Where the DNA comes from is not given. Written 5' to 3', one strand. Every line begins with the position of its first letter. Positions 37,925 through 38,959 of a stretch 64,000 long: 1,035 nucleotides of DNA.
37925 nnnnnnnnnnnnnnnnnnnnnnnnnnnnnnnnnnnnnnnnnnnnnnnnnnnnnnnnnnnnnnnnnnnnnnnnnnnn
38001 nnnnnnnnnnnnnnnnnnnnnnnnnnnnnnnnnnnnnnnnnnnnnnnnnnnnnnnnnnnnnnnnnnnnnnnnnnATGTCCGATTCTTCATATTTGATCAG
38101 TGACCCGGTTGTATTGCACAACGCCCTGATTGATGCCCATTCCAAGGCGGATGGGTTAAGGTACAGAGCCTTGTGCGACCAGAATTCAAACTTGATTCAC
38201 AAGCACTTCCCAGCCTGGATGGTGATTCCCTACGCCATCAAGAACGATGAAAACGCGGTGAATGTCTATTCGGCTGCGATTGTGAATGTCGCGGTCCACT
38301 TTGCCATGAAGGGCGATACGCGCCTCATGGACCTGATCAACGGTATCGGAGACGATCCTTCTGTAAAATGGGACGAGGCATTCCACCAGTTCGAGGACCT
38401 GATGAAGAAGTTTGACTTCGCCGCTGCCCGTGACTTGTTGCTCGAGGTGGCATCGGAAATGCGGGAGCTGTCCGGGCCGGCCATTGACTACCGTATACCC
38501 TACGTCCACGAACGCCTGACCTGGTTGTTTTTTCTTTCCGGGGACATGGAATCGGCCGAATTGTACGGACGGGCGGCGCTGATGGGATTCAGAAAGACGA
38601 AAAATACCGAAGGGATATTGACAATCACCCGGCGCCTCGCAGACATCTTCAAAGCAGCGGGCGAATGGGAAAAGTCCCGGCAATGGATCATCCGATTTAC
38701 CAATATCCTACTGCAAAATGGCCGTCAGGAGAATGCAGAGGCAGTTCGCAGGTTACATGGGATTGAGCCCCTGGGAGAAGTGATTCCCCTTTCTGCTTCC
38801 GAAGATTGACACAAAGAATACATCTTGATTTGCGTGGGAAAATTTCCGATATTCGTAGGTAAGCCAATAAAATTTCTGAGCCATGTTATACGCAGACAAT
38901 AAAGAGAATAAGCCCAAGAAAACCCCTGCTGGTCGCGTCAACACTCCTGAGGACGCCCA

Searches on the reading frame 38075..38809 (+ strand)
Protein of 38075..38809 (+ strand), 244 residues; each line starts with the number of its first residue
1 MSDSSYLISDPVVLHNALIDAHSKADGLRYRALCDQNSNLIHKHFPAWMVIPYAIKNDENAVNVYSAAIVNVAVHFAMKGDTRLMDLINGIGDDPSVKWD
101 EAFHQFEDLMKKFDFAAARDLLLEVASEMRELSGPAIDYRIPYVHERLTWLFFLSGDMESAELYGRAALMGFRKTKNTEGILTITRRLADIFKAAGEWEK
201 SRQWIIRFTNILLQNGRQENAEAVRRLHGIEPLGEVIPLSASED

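Call 3: search_protein_families(library=pfam, proteins=[window:38075-38809:+], max_evalue=0.1)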
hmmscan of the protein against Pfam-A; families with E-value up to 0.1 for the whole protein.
window:38075-38809:+ (244 aa): 4 families
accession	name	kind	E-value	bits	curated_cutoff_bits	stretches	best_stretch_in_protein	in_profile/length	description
PF13424.12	TPR_12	-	0.051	14.2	30.1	0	153-204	14-67/77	Tetratricopeptide repeat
PF06160.17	EzrA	-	0.058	12.1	39.6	1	100-133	174-207/557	Septation ring formation regulator, EzrA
PF17874.7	TPR_MalT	-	0.062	13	45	1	151-214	131-193/336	MalT-like TPR region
PF16826.10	DUF5076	-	0.087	13.2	25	0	50-82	3-35/84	Domain of unknown function (DUF5076)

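Call 8: search_protein_families(library=ncbifam, proteins=[window:38075-38809:+], max_evalue=0.01)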
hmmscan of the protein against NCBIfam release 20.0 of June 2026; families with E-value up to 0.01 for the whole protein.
window:38075-38809:+ (244 aa): 0 families

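Call 85: search_protein_families(library=padloc, proteins=[window:38075-38809:+], max_evalue=0.01)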
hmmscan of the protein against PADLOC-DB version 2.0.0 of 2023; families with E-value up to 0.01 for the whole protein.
window:38075-38809:+ (244 aa): 1 family
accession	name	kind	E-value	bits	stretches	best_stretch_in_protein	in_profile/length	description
PDLC01031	Csx1/Csm6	-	0.0043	14.6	1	96-132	134-167/357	CARF+HEPN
